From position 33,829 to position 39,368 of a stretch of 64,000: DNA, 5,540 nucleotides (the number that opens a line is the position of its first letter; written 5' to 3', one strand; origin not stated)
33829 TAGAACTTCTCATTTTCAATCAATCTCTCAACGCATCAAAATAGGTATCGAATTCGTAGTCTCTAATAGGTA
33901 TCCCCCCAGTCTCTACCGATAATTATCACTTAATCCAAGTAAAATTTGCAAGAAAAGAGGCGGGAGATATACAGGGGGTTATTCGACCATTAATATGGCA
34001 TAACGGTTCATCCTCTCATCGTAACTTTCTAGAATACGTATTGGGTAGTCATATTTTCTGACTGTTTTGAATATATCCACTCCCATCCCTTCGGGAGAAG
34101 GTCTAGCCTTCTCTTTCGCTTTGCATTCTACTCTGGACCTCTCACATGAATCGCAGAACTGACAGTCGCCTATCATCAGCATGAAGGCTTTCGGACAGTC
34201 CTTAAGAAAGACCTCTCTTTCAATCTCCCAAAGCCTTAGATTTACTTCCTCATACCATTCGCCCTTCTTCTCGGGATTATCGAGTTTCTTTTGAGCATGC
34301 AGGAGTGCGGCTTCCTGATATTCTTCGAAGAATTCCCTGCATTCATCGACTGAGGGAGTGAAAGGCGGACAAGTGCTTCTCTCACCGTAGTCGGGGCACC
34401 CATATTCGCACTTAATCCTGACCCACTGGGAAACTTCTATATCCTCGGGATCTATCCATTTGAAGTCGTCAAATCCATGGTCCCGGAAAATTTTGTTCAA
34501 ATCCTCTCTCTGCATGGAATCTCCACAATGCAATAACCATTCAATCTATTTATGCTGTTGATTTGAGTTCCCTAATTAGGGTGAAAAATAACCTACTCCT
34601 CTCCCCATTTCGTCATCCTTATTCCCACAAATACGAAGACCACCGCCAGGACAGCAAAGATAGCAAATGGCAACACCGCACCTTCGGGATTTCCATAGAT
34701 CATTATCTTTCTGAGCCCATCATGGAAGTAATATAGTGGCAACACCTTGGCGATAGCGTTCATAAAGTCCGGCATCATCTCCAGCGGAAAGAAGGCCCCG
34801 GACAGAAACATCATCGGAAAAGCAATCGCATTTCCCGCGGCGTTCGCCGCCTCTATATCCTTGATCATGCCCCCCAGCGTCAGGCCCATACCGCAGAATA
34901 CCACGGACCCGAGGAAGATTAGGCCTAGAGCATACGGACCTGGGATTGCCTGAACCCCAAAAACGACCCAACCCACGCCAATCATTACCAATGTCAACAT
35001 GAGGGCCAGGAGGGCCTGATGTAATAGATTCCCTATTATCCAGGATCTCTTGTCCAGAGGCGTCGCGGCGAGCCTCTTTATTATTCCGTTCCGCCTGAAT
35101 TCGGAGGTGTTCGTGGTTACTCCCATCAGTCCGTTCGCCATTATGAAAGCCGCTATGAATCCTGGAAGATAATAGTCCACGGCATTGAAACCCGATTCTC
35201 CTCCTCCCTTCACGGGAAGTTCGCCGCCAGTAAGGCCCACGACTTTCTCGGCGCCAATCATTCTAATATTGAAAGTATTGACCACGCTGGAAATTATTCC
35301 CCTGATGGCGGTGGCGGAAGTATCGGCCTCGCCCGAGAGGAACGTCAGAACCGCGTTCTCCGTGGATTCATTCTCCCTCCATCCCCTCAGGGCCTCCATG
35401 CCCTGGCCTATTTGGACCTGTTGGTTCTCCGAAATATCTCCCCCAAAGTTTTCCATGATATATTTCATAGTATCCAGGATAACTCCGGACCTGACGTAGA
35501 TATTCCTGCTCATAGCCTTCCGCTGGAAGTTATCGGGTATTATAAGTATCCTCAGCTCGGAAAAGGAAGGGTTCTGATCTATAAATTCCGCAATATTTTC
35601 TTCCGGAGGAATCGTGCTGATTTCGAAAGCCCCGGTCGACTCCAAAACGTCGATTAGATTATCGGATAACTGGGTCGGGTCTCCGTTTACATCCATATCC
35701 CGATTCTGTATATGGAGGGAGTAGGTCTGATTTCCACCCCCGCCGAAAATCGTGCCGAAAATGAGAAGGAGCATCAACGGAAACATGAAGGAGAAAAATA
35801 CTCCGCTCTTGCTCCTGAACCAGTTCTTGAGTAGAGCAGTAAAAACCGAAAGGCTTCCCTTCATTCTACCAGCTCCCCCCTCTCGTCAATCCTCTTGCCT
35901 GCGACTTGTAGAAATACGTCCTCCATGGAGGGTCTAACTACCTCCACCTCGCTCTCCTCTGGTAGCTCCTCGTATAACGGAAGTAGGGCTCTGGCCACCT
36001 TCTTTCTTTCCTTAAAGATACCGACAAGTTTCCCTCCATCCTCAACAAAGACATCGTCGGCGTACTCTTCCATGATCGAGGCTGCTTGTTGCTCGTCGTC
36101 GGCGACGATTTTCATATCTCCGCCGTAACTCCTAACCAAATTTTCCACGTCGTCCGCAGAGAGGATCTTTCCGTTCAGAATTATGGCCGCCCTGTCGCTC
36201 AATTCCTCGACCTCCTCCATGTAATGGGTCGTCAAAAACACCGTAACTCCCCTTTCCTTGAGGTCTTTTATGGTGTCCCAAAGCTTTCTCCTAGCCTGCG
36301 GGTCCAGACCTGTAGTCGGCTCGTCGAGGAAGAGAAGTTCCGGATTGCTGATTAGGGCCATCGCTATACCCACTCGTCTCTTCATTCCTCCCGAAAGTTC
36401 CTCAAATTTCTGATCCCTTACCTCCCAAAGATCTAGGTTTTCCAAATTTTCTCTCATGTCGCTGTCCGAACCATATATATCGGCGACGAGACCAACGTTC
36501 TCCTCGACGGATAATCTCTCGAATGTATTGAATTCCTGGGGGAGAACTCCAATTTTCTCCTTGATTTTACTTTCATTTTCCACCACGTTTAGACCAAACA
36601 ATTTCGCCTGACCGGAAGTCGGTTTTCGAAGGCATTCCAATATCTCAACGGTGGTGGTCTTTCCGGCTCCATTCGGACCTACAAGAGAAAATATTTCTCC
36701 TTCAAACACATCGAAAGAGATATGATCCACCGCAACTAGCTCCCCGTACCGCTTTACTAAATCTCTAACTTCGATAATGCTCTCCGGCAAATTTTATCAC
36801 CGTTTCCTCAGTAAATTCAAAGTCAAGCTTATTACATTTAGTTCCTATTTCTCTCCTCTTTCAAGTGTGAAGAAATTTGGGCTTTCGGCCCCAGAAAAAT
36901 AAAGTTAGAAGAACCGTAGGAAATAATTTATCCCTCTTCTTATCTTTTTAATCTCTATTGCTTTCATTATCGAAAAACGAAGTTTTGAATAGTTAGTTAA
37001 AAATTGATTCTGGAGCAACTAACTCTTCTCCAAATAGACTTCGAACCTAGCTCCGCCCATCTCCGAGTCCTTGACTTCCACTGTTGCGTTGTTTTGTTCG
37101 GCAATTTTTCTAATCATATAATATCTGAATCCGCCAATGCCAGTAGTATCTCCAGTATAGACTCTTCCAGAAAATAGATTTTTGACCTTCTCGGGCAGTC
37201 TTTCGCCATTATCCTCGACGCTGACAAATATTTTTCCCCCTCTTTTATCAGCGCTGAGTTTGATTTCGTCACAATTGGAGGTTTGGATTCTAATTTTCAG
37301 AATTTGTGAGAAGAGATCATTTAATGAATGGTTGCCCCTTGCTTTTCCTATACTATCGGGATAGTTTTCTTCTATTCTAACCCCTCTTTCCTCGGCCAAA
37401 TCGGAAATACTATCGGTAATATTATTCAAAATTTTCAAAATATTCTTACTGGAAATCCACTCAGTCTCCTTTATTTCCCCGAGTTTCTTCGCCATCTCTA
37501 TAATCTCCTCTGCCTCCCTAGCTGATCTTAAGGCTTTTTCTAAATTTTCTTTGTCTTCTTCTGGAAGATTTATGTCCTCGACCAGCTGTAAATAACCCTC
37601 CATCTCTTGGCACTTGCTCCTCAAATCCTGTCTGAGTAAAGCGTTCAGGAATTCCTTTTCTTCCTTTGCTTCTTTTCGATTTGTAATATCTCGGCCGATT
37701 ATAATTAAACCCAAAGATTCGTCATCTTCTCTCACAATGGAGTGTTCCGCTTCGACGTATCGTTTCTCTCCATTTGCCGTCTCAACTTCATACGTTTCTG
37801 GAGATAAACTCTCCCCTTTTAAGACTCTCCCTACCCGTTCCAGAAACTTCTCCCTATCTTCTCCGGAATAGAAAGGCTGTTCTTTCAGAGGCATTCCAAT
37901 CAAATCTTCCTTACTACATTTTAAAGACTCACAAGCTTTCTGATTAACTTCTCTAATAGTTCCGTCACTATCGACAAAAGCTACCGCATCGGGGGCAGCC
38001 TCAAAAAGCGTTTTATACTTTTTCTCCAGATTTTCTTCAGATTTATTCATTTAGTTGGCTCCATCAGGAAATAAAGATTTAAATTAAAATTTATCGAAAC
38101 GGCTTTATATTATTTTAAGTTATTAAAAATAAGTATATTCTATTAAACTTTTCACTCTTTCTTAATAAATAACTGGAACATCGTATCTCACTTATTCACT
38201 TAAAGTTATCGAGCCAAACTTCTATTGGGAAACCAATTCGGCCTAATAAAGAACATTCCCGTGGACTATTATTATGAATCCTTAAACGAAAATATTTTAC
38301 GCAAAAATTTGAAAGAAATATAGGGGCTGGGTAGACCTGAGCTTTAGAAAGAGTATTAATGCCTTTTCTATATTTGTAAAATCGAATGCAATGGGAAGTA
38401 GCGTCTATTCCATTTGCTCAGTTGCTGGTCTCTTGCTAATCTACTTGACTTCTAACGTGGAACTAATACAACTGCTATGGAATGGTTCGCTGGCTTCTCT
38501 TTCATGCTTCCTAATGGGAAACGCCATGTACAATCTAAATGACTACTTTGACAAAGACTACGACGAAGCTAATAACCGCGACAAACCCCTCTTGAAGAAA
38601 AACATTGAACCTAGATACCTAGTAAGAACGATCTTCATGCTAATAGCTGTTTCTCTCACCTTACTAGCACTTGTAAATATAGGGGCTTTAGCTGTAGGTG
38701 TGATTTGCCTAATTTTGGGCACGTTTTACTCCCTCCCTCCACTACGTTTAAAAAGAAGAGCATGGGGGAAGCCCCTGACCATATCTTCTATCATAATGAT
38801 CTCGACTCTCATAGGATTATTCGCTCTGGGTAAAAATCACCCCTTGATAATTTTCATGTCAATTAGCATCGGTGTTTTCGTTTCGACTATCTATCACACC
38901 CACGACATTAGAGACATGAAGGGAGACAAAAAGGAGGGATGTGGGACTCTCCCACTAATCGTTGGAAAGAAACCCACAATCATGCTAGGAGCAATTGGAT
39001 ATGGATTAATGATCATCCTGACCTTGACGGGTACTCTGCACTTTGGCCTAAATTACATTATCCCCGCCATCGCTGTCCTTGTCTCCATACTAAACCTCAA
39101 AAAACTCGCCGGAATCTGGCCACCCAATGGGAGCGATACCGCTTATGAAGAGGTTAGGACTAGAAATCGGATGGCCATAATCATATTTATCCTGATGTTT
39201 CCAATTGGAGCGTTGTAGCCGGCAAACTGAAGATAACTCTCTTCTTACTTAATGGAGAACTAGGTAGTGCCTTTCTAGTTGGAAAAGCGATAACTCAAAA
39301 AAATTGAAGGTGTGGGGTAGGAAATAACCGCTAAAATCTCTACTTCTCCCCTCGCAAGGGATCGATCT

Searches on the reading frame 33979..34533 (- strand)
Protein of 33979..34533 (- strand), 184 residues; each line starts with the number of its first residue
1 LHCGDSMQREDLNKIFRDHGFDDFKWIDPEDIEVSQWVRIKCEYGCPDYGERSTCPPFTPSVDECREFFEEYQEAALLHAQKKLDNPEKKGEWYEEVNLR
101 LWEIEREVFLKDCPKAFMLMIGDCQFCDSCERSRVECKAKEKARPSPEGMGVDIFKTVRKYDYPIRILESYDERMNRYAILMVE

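Call 75: search_protein_families(library=pfam, proteins=[window:33979-34533:-], max_evalue=0.00001)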
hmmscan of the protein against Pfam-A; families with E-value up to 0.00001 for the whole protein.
window:33979-34533:- (184 aa): 1 family
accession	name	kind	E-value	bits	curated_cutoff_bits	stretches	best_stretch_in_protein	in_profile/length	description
PF10050.14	DUF2284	-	5.1e-46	156.8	25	1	25-182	1-160/161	Predicted metal-binding protein (DUF2284)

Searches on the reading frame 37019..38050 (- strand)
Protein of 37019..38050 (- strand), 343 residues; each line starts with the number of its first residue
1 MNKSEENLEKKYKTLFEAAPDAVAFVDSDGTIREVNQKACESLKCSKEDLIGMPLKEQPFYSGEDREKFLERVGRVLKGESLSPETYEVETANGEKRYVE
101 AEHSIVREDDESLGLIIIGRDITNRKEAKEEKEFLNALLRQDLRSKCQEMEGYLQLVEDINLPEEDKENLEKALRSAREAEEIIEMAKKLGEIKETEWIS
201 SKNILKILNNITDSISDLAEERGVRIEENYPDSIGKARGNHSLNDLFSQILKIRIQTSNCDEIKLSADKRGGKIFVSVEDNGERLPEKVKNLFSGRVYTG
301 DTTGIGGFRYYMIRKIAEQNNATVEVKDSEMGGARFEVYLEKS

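Call 75: search_protein_families(library=pfam, proteins=[window:37019-38050:-], max_evalue=0.00001)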
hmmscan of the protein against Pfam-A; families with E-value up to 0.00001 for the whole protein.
window:37019-38050:- (343 aa): 5 families
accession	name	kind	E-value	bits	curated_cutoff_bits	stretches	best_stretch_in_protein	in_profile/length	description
PF08448.16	PAS_4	-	5.5e-20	72.1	23.1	1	16-127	1-110/110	PAS fold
PF00989.32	PAS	-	1.3e-11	44.9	22.6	1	11-122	2-113/113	PAS fold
PF13426.13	PAS_9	-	2.7e-10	40.9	27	1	20-123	1-102/103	PAS domain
PF02518.31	HATPase_c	-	2.9e-09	37.8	26.4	1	247-341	10-108/111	Histidine kinase-, DNA gyrase B-, and HSP90-like ATPase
PF13188.13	PAS_8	-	2e-07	31.1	21.8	1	11-55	2-43/65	PAS domain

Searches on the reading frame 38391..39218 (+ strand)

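Call 75: search_protein_families(library=pfam, proteins=[window:38391-39218:+], max_evalue=0.00001)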
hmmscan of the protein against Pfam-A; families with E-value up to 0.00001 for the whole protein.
window:38391-39218:+ (275 aa): 1 family
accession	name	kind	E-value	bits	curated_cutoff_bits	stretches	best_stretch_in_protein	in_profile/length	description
PF01040.23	UbiA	-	4e-34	118.5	34.2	1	21-236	15-225/250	UbiA prenyltransferase family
